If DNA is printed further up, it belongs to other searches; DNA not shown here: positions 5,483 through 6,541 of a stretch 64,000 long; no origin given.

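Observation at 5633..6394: Uncharacterised 253-aa ORF overlapping the end of queG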

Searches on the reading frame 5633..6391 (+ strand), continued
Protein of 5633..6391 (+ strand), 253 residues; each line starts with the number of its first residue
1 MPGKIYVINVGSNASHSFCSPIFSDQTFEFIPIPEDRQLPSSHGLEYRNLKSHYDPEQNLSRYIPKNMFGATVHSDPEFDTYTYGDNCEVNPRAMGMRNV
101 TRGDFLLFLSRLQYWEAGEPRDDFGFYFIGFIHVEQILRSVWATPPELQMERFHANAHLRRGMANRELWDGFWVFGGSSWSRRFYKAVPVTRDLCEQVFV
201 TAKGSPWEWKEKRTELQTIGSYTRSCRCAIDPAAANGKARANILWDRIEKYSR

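Call 64: find_homologous_proteins(query=A2, max_evalue=0.001)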
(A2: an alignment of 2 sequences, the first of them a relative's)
Query A2 (2 sequences) (241 aa, profile of the alignment): 810 proteins with E <= 0.001 among 2158 candidates; the best 120 are listed.
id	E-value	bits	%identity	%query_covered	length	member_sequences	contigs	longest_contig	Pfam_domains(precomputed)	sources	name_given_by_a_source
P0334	9.0e-113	394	31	83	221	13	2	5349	PF18754.7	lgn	-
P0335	1.9e-101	357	29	89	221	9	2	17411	PF18754.7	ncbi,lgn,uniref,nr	ncbi:hypothetical protein [Burkholderia multivorans]|uniref:Nmad3 family putative nucleotide modific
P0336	6.0e-82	293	65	96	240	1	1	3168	PF18754.7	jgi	-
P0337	5.6e-80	286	31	71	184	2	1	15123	PF18754.7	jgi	-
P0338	3.2e-77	277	64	95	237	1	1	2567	PF18754.7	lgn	-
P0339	1.4e-75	272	62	95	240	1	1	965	PF18754.7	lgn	-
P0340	1.7e-75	272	63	95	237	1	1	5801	PF18754.7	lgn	-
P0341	1.9e-74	268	28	78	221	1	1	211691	PF18754.7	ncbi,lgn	ncbi:hypothetical protein BH11PSE10_BH11PSE10_08990 [soil metagenome]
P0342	2.7e-74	268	27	78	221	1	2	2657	PF18754.7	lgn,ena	-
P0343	4.3e-71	257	30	79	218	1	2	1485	PF18754.7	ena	-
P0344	1.7e-69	252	28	72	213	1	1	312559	PF18754.7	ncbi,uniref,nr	ncbi:Nmad3 family putative nucleotide modification protein [Rhodoferax antarcticus]|uniref:Nmad3 fam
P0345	2.0e-69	252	29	78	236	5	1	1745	PF18754.7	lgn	-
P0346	8.8e-65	237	53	95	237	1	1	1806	PF18754.7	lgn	-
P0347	1.6e-62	229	27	89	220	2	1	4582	PF18754.7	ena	-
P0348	3.3e-61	225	52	94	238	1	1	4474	PF18754.7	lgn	-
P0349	4.3e-61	224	50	95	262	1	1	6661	PF18754.7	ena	-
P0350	4.3e-61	224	48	98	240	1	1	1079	PF18754.7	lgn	-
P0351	1.3e-60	223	52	95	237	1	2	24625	PF18754.7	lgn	-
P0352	1.3e-59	220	49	95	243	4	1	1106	PF18754.7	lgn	-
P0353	5.1e-59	218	30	78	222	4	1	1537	PF18754.7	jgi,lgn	jgi:hypothetical protein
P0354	1.4e-58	216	26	82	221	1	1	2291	PF18754.7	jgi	jgi:hypothetical protein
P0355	2.8e-58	215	31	74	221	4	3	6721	PF18754.7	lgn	-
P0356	3.3e-58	215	29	80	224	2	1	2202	PF18754.7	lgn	-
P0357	3.8e-58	215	65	71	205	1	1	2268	PF18754.7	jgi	jgi:hypothetical protein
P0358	3.9e-58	215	30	86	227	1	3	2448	PF18754.7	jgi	jgi:hypothetical protein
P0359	4.4e-58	215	30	82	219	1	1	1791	PF18754.7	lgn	-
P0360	4.2e-57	211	50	95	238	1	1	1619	PF18754.7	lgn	-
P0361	7.2e-57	211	49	99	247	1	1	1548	PF18754.7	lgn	-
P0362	7.7e-57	210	27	74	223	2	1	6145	PF18754.7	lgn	-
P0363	9.7e-57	210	46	98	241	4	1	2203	PF18754.7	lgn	-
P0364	2.4e-56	209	61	72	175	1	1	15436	PF18754.7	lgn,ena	-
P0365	3.0e-56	209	31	79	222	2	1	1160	PF18754.7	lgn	-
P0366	3.2e-56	208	29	78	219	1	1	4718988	PF18754.7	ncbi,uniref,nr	ncbi:hypothetical protein [Noviherbaspirillum sp. UKPF54]|uniref:Nmad3 family putative nucleotide mo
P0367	3.2e-56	208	30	81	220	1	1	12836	PF18754.7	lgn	-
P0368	3.7e-56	208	26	88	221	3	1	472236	PF18754.7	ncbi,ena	-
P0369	4.2e-56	208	27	78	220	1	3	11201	PF18754.7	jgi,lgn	jgi:hypothetical protein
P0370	5.3e-56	208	29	83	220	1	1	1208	PF18754.7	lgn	-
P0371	5.7e-56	208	28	76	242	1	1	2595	PF18754.7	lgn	-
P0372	6.3e-56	207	50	95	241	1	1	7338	PF18754.7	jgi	jgi:hypothetical protein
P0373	6.4e-56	207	30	82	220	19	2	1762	PF18754.7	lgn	-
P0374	6.7e-56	207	33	78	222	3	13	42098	PF18754.7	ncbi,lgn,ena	-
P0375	9.3e-56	207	47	95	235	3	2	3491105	PF18754.7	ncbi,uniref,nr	ncbi:hypothetical protein [Halorussus caseinilyticus]|uniref:Nucleotide modification associated doma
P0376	1.1e-55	207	28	78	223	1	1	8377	PF18754.7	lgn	-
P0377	1.2e-55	207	49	98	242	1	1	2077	PF18754.7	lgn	-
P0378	1.4e-55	206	48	98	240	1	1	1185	PF18754.7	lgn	-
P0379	1.7e-55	206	48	94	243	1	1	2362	PF18754.7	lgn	-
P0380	1.8e-55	206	48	95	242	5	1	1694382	PF18754.7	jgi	jgi:hypothetical protein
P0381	1.8e-55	206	50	94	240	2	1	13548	PF18754.7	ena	-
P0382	2.2e-55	206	28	76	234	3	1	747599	PF18754.7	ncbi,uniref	ncbi:Nmad3 family putative nucleotide modification protein [Cupriavidus alkaliphilus]|uniref:Nmad3 f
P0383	2.3e-55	206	30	76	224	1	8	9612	PF18754.7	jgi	jgi:hypothetical protein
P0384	2.3e-55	206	49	98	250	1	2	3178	PF18754.7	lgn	-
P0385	2.6e-55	205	30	78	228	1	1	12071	PF18754.7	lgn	-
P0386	3.6e-55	205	31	78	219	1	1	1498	PF18754.7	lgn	-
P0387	3.7e-55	205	29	79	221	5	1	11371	PF18754.7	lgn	-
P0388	4.1e-55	205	29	78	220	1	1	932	PF18754.7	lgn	-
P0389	4.2e-55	205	49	96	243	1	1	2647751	PF18754.7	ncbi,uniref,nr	ncbi:Nmad3 family putative nucleotide modification protein [Haladaptatus caseinilyticus]|uniref:Nmad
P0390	6.0e-55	204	48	95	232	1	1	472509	PF18754.7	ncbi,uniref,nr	ncbi:Nmad3 family putative nucleotide modification protein [Halorussus ruber]|uniref:Nmad3 family pu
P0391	6.3e-55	204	28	82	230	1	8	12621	PF18754.7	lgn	-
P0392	7.3e-55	204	28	69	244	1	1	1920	PF18754.7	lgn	-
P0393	8.5e-55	204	29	77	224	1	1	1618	PF18754.7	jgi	-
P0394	1.1e-54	203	47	94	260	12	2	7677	PF18754.7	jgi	-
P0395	1.1e-54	203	27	80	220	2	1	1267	PF18754.7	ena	-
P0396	1.1e-54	203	48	95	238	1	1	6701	PF18754.7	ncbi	-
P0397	1.3e-54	203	50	95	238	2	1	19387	PF18754.7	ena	-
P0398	1.4e-54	203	29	75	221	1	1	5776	PF18754.7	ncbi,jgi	jgi:hypothetical protein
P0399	1.5e-54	203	48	95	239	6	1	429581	PF18754.7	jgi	jgi:hypothetical protein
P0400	1.7e-54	203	30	78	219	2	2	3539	PF18754.7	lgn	-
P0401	1.7e-54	203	50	92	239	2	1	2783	PF18754.7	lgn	-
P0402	1.9e-54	203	48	93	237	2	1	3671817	PF18754.7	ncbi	ncbi:hypothetical protein ACFQH6_17805 [Halobacteriaceae archaeon GCM10025711]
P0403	2.2e-54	202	49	95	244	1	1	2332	PF18754.7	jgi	-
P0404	2.4e-54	202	46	98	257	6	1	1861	PF18754.7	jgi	-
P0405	2.6e-54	202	49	93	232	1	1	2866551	PF18754.7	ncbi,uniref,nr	ncbi:hypothetical protein [Haladaptatus salinisoli]|uniref:Nmad3 family putative nucleotide modifica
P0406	2.8e-54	202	49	93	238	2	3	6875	PF18754.7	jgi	jgi:hypothetical protein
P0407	2.9e-54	202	48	98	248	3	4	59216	PF18754.7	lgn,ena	-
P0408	3.5e-54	202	31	78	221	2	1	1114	PF18754.7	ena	-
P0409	3.6e-54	202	46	95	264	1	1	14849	PF18754.7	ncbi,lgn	-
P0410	4.0e-54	202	29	78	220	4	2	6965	PF18754.7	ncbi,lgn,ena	-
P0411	5.6e-54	201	30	78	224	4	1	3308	PF18754.7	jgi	jgi:hypothetical protein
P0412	6.6e-54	201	48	94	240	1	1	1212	PF18754.7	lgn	-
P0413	6.6e-54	201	30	77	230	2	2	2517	PF18754.7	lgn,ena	-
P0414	7.1e-54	201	49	95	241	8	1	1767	PF18754.7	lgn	-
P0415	7.1e-54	201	49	96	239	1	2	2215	PF18754.7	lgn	-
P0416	8.8e-54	200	48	93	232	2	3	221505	PF18754.7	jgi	-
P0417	9.0e-54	200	48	96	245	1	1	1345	PF18754.7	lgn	-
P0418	9.0e-54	200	49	95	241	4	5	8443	PF18754.7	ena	-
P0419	1.1e-53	200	49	98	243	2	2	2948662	PF18754.7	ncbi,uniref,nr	ncbi:hypothetical protein ACFQPA_14350 [Halomarina halobia]|uniref:Nucleotide modification associate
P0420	1.1e-53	200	31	78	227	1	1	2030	PF18754.7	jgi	jgi:hypothetical protein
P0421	1.2e-53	200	30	78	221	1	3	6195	PF18754.7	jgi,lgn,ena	-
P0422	1.2e-53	200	34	78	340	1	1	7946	PF18754.7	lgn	-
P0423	1.3e-53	200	48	93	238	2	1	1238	PF18754.7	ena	-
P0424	1.3e-53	200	32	78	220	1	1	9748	PF18754.7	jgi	-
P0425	1.5e-53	200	30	78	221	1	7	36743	PF18754.7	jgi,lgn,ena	jgi:hypothetical protein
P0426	1.5e-53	200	48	95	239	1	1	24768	PF18754.7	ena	-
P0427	1.6e-53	200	51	94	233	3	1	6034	PF18754.7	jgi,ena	jgi:hypothetical protein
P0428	1.7e-53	200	52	96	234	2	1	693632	PF18754.7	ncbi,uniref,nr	ncbi:hypothetical protein EGH21_06800 [Halomicroarcula sp. F13]|uniref:Nucleotide modification assoc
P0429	1.9e-53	199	30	79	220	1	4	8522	PF18754.7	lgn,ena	-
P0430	1.9e-53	199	52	94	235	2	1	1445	PF18754.7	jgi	-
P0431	1.9e-53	199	50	92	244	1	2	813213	PF18754.7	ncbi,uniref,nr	ncbi:Nmad3 family putative nucleotide modification protein [Halegenticoccus tardaugens]|uniref:Nmad3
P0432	1.9e-53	199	28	79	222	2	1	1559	PF18754.7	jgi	jgi:hypothetical protein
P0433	2.1e-53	199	48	95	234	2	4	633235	PF18754.7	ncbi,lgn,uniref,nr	ncbi:hypothetical protein SAMN05421858_2433 [Haladaptatus litoreus]|uniref:Nucleotide modification a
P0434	2.4e-53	199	27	79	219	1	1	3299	PF18754.7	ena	-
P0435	2.7e-53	199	52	94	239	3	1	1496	PF18754.7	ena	-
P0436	2.7e-53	199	49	96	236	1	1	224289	PF18754.7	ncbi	ncbi:Nmad3 family putative nucleotide modification protein [Haladaptatus sp. NG-SE-30]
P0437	3.0e-53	199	33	82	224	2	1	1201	PF18754.7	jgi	jgi:hypothetical protein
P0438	3.2e-53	199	29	78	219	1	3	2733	PF18754.7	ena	-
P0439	3.2e-53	199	49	93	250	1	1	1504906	PF18754.7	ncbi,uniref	ncbi:hypothetical protein [Haladaptatus sp. DFWS20]|uniref:Nmad3 family putative nucleotide modifica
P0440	3.4e-53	199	29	77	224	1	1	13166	PF18754.7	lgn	-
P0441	4.4e-53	198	46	94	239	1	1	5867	PF18754.7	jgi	jgi:hypothetical protein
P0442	4.8e-53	198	49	99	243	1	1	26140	PF18754.7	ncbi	-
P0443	5.8e-53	198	47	94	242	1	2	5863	PF18754.7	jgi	jgi:hypothetical protein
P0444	5.9e-53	198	49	96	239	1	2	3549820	PF18754.7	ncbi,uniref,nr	ncbi:hypothetical protein ACFQL1_09605 [Halomicroarcula sp. GCM10025709]|uniref:Nmad3 family putativ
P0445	6.1e-53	198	49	97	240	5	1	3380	PF18754.7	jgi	jgi:hypothetical protein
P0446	7.0e-53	198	49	94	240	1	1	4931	PF18754.7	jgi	-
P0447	7.5e-53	197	45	99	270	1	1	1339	PF18754.7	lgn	-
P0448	7.6e-53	197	30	78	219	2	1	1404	PF18754.7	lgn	-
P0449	7.8e-53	197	50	94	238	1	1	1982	PF18754.7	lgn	-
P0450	8.1e-53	197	48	92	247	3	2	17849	PF18754.7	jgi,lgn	-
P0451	8.2e-53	197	47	95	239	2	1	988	PF18754.7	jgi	jgi:hypothetical protein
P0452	8.5e-53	197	48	93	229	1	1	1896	PF18754.7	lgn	-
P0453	8.5e-53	197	49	96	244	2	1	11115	PF18754.7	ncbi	-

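Call 65: find_encoding_contigs(protein=P0375, flank=7000, max_places=1)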
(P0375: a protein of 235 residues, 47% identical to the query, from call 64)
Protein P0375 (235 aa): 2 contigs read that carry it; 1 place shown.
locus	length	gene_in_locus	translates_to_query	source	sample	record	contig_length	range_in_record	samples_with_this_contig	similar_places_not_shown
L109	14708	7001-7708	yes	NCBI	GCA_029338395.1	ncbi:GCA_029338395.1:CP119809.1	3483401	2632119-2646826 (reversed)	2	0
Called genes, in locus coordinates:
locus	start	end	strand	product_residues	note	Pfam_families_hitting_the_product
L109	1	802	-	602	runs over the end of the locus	PF01921:tRNA-synt_1f, PF09334:tRNA-synt_1g (weak)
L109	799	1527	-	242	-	PF00696:AA_kinase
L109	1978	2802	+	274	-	PF02391:MoaE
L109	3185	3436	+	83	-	PF23438:DUF7123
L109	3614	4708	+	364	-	PF07995:GSDH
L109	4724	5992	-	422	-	PF14269:Arylsulfotran_2 (faint), PF05935:Arylsulfotrans, PF13360:PQQ_2 (weak)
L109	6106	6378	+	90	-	PF24463:DUF7577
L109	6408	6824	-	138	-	PF13784:Fic_N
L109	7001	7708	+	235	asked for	PF18754:Nmad3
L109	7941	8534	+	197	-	PF25942:Ig_halo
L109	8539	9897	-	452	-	PF07669:Eco57I, PF12950:TaqI_C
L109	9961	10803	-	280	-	-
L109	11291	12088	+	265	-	PF02540:NAD_synthase, PF03054:tRNA_Me_trans (faint)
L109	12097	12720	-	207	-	-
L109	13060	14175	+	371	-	PF02163:Peptidase_M50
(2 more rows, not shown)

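Call 66: find_encoding_contigs(protein=P0389, flank=7000, max_places=1)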
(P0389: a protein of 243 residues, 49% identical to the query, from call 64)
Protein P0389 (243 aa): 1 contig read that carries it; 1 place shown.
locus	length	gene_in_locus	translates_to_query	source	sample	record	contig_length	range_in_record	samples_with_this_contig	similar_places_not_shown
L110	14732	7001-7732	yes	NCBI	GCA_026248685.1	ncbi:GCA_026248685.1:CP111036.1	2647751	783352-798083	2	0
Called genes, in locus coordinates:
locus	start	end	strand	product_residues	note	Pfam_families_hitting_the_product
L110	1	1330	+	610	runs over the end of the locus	PF02163:Peptidase_M50, PF00595:PDZ (weak), PF13180:PDZ_2, PF14685:PDZ_Tricorn (faint), PF17820:PDZ_6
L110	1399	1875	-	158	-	-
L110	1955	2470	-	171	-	PF03551:PadR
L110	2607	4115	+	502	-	PF06778:Chlor_dismutase, PF03992:ABM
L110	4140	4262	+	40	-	-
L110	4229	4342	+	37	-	-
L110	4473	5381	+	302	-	PF00132:Hexapep (faint)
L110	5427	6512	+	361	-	PF07995:GSDH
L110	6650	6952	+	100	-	PF24463:DUF7577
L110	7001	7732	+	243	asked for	PF18754:Nmad3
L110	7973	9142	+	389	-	PF01590:GAF, PF13185:GAF_2, PF00512:HisKA, PF02518:HATPase_c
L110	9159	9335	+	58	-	-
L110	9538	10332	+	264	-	PF02540:NAD_synthase, PF03054:tRNA_Me_trans (faint)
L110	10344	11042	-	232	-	PF00378:ECH_1, PF16113:ECH_2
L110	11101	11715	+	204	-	PF23426:DUF7114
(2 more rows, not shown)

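Call 67: find_encoding_contigs(protein=P0366, flank=7000, max_places=1)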
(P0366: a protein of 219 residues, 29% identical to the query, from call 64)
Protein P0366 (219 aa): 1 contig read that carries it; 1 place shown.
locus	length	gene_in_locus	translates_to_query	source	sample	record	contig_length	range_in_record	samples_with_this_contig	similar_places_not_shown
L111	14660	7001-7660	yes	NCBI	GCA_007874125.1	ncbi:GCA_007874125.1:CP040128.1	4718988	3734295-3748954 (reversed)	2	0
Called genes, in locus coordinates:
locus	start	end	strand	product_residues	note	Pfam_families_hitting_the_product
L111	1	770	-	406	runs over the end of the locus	PF01734:Patatin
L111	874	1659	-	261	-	PF00149:Metallophos, PF12850:Metallophos_2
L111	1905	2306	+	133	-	-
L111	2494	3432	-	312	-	-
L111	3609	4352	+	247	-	-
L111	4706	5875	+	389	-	-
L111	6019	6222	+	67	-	-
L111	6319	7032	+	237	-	PF18753:Nmad2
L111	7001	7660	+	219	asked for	PF18754:Nmad3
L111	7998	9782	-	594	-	PF00580:UvrD-helicase, PF13245:AAA_19, PF01443:Viral_helicase1 (faint), PF13361:UvrD_C, PF13538:UvrD_C_2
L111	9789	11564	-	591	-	PF02463:SMC_N (weak), PF11398:DUF2813 (faint), PF13175:AAA_15, PF13304:AAA_21, PF13175:AAA_15, PF20469:OLD-like_TOPRIM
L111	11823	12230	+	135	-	PF03852:Vsr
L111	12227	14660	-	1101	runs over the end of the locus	PF02384:N6_Mtase, PF18135:Type_ISP_C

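Call 68: find_encoding_contigs(protein=P0344, flank=7000, max_places=1)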
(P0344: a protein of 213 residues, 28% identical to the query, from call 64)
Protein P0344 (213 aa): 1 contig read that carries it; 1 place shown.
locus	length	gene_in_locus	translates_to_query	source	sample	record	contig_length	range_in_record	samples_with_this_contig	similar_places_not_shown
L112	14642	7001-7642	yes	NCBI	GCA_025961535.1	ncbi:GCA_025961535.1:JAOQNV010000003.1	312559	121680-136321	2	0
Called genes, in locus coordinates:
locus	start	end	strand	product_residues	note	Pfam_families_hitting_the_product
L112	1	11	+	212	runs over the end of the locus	-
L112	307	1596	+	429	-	PF04286:DUF445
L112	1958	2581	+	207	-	PF00589:Phage_integrase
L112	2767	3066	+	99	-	-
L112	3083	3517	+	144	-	-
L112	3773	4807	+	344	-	PF00091:Tubulin, PF12327:FtsZ_C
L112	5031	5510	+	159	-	PF02146:SIR2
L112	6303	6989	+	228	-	PF18753:Nmad2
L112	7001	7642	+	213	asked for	PF18754:Nmad3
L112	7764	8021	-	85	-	PF25583:WCX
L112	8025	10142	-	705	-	-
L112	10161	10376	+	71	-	-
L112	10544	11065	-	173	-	PF07799:DUF1643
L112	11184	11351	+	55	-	-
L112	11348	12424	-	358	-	PF13280:WYL, PF25583:WCX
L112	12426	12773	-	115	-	-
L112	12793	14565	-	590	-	PF11074:DUF2779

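Call 79: search_protein_families(library=pfam, proteins=[L108:8721-9287:+], max_evalue=1)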
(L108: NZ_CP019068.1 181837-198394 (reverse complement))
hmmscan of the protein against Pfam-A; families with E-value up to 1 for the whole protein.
L108:8721-9287:+ (189 aa): 3 families
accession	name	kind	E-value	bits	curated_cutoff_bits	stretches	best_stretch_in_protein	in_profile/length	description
PF01754.22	zf-A20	-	0.16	12.3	21.6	1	49-57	16-24/24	A20-like zinc finger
PF22975.2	EPS8_2nd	-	0.17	12.6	27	0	156-171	4-19/155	EPS8 spectrin-like domain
PF08336.16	P4Ha_N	-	0.49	10.6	25.3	1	139-178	11-50/135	Prolyl 4-Hydroxylase alpha-subunit, N-terminal region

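Call 80: find_encoding_contigs(protein=P0119, flank=5000, max_places=1)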
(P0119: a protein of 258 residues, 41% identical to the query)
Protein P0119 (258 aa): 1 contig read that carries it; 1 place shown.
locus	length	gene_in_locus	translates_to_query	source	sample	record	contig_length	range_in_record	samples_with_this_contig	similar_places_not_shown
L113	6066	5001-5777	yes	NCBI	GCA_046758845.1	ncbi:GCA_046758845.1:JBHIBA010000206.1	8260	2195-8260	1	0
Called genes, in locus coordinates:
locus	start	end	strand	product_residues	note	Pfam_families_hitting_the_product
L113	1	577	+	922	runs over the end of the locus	PF04898:Glu_syn_central, PF01645:Glu_synthase, PF01493:GXGXG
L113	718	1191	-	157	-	-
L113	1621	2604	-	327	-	PF03118:RNA_pol_A_CTD (weak), PF14520:HHH_5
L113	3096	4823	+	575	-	PF00072:Response_reg, PF00989:PAS, PF08448:PAS_4 (weak), PF13426:PAS_9 (weak), PF00158:Sigma54_activat, PF14532:Sigma54_activ_2, PF25601:AAA_lid_14, PF02954:HTH_8, +3 more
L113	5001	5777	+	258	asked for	PF18754:Nmad3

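Call 81: find_encoding_contigs(protein=P0110, flank=5000, max_places=1)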
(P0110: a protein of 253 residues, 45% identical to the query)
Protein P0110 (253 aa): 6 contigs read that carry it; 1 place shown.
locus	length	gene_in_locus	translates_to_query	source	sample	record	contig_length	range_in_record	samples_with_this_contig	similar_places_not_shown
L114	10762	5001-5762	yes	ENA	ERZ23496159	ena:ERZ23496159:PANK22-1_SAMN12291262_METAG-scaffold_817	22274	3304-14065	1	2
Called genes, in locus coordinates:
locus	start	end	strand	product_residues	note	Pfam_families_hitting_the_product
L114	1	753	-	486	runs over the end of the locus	PF03193:RsgA_GTPase (faint), PF01926:MMR_HSR1, PF02421:FeoB_N, PF00009:GTP_EFTU (weak), PF01926:MMR_HSR1, PF02421:FeoB_N, PF00009:GTP_EFTU, PF14714:KH_dom-like, +2 more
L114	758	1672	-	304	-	PF02729:OTCace_N, PF00185:OTCace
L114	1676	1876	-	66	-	-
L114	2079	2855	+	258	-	PF00753:Lactamase_B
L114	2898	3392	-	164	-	PF00027:cNMP_binding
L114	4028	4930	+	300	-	PF01678:DAP_epimerase, PF05544:Pro_racemase (weak), PF01678:DAP_epimerase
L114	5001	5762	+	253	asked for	PF18754:Nmad3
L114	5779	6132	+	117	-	PF18753:Nmad2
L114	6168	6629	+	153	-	-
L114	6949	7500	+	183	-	PF18753:Nmad2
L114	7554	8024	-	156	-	-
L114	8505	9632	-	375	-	-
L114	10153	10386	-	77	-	-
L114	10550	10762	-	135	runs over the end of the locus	-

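Call 82: find_encoding_contigs(protein=P0084, flank=5000, max_places=1)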
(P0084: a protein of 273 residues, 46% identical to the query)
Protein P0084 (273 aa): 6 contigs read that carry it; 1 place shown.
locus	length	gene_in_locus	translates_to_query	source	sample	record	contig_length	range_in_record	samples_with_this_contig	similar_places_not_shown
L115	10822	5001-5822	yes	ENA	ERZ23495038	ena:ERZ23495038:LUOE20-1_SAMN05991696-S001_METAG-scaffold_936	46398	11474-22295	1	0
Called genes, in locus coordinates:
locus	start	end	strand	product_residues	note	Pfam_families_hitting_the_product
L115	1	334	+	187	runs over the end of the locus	PF08207:EFP_N, PF01132:EFP, PF09285:Elong-fact-P_C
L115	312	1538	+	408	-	PF13742:tRNA_anti_2, PF01336:tRNA_anti-codon, PF02601:Exonuc_VII_L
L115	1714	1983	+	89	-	PF02609:Exonuc_VII_S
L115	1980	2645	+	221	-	PF02811:PHP, PF13263:PHP_C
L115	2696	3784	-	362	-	PF01408:GFO_IDH_MocA, PF02894:GFO_IDH_MocA_C (weak)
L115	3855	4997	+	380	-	PF03130:HEAT_PBS (faint), PF08331:QueG_DUF1730, PF13484:Fer4_16, PF00514:Arm (faint), PF13646:HEAT_2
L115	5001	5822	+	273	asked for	PF18754:Nmad3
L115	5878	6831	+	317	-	PF00389:2-Hacid_dh, PF02826:2-Hacid_dh_C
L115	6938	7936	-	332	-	-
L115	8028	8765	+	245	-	-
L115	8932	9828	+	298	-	-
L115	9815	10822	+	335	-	PF00004:AAA (weak), PF17862:AAA_lid_3, PF01434:Peptidase_M41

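Call 93: predict_structure(alignment_id=A5)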
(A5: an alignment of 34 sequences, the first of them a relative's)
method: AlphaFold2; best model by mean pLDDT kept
length: 235 residues; sequences in the alignment: 34
mean_pLDDT: 93.5   pTM: 0.91
mean pLDDT of the five models: 93.5, 92.9, 92.3, 92.3, 92.0
residues with pLDDT >= 90: 205; 70-90: 26; 50-70: 4; < 50: 0
segments of 3 or more residues with pLDDT < 50: none
pLDDT, mean of each block of 10 residues (from residue 1): 93 81 96 94 93 90 94 92 89 98 97 94 97 97 94 95 96 97 96 95 93 95 95 74
secondary structure, 60 per line:
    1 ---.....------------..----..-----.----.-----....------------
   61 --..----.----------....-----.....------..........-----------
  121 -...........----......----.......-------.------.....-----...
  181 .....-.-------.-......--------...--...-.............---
elements in order: E4-8 E80-83 H89-93 E100-109 E122-132 H139-142 H147-153 E168-172 E178-185 H197-202 E216-218 H220-232
